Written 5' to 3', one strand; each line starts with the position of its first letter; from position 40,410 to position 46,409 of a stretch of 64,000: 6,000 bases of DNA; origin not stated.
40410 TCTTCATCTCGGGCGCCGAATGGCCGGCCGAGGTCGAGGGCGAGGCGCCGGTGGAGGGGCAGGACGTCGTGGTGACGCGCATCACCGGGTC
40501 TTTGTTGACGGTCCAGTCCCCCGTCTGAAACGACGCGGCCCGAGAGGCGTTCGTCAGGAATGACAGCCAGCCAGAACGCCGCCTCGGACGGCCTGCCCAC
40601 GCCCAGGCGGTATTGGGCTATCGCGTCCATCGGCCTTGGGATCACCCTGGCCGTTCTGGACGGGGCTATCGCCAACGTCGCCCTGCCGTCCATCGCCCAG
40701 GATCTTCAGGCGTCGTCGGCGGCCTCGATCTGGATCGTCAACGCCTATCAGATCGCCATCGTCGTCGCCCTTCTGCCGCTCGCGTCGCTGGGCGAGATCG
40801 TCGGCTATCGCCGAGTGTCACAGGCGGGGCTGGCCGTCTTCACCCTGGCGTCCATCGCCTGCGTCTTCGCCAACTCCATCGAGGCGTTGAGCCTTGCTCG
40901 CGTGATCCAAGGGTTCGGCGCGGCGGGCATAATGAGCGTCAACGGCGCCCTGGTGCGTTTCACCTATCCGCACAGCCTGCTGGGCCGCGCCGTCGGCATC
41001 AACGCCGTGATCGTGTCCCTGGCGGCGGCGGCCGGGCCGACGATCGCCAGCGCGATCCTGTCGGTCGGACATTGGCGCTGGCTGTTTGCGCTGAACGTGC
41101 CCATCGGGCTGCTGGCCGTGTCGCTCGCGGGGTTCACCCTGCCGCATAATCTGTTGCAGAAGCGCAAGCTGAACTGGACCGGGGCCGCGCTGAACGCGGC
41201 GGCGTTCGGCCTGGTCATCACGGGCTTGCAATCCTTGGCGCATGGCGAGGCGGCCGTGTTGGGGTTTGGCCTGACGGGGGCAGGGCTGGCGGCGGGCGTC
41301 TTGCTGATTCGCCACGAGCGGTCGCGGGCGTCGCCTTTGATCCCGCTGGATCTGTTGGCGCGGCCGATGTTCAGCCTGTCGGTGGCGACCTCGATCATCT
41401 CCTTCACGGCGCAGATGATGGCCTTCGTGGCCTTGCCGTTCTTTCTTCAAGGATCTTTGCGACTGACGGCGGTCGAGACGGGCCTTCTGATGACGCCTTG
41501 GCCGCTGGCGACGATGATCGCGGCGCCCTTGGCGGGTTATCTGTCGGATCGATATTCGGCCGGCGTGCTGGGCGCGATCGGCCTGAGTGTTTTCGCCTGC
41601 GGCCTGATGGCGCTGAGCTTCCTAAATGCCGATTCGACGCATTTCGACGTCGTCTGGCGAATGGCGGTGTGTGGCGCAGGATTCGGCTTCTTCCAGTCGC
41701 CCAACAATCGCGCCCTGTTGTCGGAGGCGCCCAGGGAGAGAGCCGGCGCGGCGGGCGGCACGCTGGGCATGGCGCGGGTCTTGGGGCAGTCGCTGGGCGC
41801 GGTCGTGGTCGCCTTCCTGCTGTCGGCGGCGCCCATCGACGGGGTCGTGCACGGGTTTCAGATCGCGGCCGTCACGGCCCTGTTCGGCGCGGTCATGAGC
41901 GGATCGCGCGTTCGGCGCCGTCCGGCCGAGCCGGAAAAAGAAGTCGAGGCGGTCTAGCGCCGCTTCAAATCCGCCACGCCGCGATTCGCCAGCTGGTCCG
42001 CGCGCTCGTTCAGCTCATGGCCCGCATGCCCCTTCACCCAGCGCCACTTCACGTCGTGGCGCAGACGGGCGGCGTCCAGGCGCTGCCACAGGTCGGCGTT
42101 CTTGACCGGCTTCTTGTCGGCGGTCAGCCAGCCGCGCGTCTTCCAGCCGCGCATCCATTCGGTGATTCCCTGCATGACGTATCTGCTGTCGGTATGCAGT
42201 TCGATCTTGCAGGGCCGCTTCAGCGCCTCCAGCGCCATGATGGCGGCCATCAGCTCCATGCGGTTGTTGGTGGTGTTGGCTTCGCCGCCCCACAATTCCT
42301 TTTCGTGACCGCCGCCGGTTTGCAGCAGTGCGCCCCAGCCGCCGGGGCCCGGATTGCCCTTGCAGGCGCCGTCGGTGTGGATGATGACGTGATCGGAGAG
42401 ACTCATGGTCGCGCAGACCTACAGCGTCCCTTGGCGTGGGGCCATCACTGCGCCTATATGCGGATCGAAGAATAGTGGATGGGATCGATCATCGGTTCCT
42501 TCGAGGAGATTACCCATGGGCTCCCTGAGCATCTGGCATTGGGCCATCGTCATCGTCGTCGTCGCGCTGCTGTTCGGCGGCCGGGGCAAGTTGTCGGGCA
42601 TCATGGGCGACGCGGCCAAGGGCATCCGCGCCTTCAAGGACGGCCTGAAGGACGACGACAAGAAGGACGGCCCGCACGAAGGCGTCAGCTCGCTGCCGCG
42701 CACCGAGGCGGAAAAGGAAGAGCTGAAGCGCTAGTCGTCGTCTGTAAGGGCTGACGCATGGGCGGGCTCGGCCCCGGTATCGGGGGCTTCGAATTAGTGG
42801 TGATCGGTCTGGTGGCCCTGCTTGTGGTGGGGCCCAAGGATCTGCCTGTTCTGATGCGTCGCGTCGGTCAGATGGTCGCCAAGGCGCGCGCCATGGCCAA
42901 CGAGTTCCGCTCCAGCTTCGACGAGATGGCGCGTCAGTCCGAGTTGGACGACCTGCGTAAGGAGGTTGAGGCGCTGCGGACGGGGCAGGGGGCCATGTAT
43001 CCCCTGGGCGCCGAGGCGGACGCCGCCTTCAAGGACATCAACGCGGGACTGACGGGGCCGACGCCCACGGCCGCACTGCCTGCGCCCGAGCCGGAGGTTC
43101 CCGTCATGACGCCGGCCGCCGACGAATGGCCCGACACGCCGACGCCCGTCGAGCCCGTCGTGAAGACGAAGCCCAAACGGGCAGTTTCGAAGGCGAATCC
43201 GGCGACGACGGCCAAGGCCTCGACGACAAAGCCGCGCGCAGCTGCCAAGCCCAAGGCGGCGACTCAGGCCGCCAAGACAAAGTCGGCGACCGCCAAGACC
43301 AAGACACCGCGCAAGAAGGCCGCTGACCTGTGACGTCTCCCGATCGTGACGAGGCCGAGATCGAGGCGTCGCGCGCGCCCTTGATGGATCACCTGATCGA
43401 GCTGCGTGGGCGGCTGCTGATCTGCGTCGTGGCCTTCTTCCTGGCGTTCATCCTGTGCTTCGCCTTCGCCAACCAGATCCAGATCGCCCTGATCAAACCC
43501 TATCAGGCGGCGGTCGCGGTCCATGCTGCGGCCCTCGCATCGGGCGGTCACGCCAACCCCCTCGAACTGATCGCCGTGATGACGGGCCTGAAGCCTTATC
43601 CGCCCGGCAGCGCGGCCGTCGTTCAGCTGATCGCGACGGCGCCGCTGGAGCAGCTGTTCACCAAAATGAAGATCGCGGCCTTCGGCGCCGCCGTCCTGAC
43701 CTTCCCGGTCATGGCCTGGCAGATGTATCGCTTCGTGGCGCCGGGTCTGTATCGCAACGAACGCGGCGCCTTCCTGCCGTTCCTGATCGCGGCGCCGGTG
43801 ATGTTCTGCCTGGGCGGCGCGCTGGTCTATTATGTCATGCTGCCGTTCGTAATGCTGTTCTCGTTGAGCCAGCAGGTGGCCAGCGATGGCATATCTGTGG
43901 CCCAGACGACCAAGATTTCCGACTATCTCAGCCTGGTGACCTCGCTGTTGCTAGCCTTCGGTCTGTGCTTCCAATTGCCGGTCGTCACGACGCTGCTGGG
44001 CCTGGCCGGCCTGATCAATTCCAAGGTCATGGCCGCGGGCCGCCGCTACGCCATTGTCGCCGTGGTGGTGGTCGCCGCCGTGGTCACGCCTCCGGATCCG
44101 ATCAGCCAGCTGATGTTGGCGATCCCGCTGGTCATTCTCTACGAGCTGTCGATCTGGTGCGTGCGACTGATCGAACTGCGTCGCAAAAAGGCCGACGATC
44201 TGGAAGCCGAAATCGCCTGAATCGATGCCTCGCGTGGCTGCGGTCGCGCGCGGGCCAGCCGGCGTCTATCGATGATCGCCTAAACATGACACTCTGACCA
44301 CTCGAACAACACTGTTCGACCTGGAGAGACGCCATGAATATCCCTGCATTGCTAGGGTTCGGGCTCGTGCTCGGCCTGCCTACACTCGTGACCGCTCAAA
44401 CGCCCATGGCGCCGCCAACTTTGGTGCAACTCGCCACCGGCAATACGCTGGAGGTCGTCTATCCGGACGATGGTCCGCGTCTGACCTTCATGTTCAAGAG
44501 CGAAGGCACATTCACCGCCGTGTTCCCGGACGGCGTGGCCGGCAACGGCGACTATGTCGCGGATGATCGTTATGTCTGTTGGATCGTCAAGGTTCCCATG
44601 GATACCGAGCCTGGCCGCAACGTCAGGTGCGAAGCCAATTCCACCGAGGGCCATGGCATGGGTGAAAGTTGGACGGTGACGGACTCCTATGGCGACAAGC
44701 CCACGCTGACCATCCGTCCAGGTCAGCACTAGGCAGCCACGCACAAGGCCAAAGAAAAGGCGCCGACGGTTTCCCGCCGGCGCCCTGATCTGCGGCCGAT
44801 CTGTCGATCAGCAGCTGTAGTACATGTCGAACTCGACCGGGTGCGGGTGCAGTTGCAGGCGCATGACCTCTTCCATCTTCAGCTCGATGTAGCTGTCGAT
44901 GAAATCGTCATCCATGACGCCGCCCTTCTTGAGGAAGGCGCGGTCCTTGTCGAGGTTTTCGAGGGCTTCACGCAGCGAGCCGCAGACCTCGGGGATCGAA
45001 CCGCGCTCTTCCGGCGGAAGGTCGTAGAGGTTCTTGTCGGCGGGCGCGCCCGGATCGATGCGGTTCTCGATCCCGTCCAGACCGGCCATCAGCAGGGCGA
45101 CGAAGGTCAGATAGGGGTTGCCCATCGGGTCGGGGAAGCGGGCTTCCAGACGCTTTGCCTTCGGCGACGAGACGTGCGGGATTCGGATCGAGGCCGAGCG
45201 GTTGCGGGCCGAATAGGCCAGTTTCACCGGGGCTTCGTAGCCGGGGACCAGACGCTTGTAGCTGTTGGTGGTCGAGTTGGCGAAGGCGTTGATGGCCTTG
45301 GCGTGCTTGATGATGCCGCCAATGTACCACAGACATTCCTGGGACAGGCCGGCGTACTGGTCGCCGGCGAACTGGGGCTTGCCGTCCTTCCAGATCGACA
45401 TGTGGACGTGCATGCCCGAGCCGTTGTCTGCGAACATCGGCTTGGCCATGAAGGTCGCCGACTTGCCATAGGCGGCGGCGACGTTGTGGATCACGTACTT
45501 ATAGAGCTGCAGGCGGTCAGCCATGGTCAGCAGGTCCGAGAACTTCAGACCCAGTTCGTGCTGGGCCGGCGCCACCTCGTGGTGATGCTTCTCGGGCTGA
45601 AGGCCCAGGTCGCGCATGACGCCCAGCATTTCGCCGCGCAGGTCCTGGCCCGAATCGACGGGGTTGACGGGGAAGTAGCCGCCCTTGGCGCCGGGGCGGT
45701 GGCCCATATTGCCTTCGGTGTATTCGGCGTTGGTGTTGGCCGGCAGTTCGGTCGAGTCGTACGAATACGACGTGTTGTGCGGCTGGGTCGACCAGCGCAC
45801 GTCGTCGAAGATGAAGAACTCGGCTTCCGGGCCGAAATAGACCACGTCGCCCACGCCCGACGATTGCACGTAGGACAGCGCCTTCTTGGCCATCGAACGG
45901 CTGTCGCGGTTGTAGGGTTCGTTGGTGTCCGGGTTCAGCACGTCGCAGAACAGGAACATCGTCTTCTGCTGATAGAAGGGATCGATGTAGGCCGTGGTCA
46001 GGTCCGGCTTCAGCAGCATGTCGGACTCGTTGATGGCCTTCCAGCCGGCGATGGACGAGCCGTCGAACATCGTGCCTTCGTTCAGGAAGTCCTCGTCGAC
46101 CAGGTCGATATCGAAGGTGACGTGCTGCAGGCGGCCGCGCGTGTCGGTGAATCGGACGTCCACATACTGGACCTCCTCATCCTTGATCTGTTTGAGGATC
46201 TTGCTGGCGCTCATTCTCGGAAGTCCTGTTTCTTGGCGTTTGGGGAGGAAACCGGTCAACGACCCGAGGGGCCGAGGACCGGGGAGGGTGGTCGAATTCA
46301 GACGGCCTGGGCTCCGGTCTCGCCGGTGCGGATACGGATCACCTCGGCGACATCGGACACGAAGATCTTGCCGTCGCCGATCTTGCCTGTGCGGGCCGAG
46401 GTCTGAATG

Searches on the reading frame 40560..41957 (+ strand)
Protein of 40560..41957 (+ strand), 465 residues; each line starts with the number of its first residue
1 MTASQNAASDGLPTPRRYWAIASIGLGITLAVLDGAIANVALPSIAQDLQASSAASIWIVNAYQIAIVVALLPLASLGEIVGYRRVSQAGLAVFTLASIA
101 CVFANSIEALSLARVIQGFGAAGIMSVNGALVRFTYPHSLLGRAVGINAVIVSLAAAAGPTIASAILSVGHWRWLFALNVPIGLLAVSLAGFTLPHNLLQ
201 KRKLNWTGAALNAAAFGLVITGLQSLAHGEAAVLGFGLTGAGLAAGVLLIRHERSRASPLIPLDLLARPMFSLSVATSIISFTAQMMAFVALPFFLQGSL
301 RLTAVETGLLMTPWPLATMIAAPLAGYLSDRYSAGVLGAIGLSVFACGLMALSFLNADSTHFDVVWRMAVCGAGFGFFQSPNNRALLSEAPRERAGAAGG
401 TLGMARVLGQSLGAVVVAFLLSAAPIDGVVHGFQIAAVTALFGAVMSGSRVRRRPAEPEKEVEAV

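Call 86: search_protein_families(library=pfam, proteins=[window:40560-41957:+], max_evalue=0.001)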
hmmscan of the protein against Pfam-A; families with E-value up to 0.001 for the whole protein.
window:40560-41957:+ (465 aa): 1 family
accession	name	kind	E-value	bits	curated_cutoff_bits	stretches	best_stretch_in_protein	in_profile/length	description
PF07690.21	MFS_1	-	2.6e-60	204.6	33.4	2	25-414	2-347/347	Major Facilitator Superfamily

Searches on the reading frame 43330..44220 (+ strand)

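Call 86: search_protein_families(library=pfam, proteins=[window:43330-44220:+], max_evalue=0.001)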
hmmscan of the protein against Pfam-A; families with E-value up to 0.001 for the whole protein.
window:43330-44220:+ (296 aa): 1 family
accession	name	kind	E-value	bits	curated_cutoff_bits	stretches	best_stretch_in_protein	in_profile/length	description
PF00902.23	TatC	-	3.6e-67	226.6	25.1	1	20-266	1-208/208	Sec-independent protein translocase protein (TatC)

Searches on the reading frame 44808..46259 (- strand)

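Call 86: search_protein_families(library=pfam, proteins=[window:44808-46259:-], max_evalue=0.001)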
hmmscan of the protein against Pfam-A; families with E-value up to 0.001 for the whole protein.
window:44808-46259:- (483 aa): 2 families
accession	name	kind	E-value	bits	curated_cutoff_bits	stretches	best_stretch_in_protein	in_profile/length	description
PF00120.29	Gln-synt_C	-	4.4e-136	453.9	24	1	118-480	2-344/344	Glutamine synthetase, catalytic domain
PF03951.24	Gln-synt_N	-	8.4e-32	109.1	33.4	1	30-110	2-82/82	Glutamine synthetase, beta-Grasp domain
